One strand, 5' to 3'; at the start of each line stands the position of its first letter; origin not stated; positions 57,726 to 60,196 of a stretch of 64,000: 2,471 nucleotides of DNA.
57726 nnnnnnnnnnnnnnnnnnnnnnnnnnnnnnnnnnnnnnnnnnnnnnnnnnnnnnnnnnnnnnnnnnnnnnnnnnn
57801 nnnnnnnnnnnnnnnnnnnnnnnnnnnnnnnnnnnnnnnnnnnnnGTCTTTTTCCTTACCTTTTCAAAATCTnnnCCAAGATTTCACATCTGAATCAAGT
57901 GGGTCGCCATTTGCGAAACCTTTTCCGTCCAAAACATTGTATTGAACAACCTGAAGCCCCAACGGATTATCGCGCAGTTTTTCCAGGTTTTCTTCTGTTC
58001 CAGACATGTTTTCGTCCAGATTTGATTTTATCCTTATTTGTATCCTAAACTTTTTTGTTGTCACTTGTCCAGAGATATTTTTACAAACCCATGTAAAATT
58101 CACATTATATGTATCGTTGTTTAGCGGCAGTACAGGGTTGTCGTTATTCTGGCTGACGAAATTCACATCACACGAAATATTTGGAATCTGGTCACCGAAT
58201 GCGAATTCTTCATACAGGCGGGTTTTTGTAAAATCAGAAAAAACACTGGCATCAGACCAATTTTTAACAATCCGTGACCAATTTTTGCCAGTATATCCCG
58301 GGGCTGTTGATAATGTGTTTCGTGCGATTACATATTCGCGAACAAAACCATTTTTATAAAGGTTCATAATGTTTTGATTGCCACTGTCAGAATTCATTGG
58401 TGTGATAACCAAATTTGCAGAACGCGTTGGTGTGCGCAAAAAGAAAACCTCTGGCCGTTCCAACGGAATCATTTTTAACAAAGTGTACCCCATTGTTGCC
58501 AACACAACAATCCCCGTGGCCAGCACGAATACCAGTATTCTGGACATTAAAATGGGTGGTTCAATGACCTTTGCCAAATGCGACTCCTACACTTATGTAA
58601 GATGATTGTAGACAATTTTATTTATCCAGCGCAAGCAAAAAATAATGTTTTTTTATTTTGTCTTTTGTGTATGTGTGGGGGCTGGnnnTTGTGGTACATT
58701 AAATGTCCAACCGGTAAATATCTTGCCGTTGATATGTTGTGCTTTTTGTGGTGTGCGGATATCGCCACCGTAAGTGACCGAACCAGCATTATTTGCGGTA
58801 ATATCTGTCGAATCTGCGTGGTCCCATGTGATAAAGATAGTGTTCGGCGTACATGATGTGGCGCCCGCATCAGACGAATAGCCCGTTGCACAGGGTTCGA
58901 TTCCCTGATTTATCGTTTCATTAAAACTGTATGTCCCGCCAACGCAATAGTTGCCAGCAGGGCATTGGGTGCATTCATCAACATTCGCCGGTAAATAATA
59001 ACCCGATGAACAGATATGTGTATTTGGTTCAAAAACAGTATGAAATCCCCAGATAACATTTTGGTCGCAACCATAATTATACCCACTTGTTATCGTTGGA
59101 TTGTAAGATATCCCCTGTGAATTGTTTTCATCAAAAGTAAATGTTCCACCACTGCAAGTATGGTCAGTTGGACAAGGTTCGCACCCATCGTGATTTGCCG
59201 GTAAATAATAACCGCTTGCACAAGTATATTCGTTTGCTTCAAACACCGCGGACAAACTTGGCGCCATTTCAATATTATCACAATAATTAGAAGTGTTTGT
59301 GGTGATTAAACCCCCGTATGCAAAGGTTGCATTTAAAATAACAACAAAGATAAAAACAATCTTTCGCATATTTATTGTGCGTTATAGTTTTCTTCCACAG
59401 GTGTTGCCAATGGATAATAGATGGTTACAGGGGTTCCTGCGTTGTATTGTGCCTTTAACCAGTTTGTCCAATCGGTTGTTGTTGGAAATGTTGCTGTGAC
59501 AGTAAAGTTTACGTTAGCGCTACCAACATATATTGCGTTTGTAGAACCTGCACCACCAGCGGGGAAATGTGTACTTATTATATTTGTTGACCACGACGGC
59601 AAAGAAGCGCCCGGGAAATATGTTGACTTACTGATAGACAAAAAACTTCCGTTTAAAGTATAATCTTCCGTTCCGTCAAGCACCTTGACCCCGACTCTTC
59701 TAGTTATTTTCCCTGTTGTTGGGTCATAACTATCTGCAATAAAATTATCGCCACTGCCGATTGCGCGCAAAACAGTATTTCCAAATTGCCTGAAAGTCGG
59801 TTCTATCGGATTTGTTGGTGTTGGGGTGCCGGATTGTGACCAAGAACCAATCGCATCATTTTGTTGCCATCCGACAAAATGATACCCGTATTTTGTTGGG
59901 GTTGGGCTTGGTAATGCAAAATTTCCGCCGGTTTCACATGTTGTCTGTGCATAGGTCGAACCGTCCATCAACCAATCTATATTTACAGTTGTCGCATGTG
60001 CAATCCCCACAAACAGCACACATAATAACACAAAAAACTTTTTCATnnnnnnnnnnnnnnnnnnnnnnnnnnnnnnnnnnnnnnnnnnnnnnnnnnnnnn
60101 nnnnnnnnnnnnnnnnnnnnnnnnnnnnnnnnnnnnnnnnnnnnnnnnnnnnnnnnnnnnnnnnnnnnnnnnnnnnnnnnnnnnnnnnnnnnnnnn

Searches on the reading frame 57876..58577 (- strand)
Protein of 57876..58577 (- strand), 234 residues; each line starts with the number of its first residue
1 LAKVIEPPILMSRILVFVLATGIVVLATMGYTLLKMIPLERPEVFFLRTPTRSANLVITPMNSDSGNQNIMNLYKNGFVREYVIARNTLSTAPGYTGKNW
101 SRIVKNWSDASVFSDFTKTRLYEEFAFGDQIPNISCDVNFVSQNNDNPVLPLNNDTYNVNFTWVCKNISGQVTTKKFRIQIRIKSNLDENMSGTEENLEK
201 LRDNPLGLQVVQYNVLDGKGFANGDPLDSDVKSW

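Call 82: search_protein_families(library=pfam, proteins=[window:57876-58577:-], max_evalue=0.01)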
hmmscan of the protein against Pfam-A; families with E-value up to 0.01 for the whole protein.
window:57876-58577:- (234 aa): 1 family
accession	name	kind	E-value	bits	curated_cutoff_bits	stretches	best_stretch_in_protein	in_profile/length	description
PF04335.19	VirB8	-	9.2e-09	35.9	23.2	1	15-215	22-210/213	VirB8 protein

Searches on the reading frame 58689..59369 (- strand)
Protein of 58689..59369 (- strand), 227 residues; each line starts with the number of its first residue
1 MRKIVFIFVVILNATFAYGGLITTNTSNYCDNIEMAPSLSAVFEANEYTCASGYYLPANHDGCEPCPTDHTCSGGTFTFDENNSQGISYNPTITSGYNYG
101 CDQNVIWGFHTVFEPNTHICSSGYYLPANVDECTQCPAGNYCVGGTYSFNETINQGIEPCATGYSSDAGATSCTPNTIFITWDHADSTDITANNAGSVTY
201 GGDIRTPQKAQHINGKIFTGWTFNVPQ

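Call 82: search_protein_families(library=pfam, proteins=[window:58689-59369:-], max_evalue=0.01)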
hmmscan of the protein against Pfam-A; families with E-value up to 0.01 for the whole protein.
window:58689-59369:- (227 aa): 1 family
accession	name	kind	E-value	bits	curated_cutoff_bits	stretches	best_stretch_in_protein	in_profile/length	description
PF24634.1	DUF7631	-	0.00075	20.4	27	0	131-145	4-18/50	Domain of unknown function (DUF7631)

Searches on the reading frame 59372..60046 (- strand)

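Call 82: search_protein_families(library=pfam, proteins=[window:59372-60046:-], max_evalue=0.01)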
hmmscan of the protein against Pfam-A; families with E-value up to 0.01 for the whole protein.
window:59372-60046:- (224 aa): 1 family
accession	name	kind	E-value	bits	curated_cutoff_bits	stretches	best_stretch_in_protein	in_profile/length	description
PF09479.16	Flg_new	-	1.4e-05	25.5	27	1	28-75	8-53/65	Listeria-Bacteroides repeat domain (List_Bact_rpt)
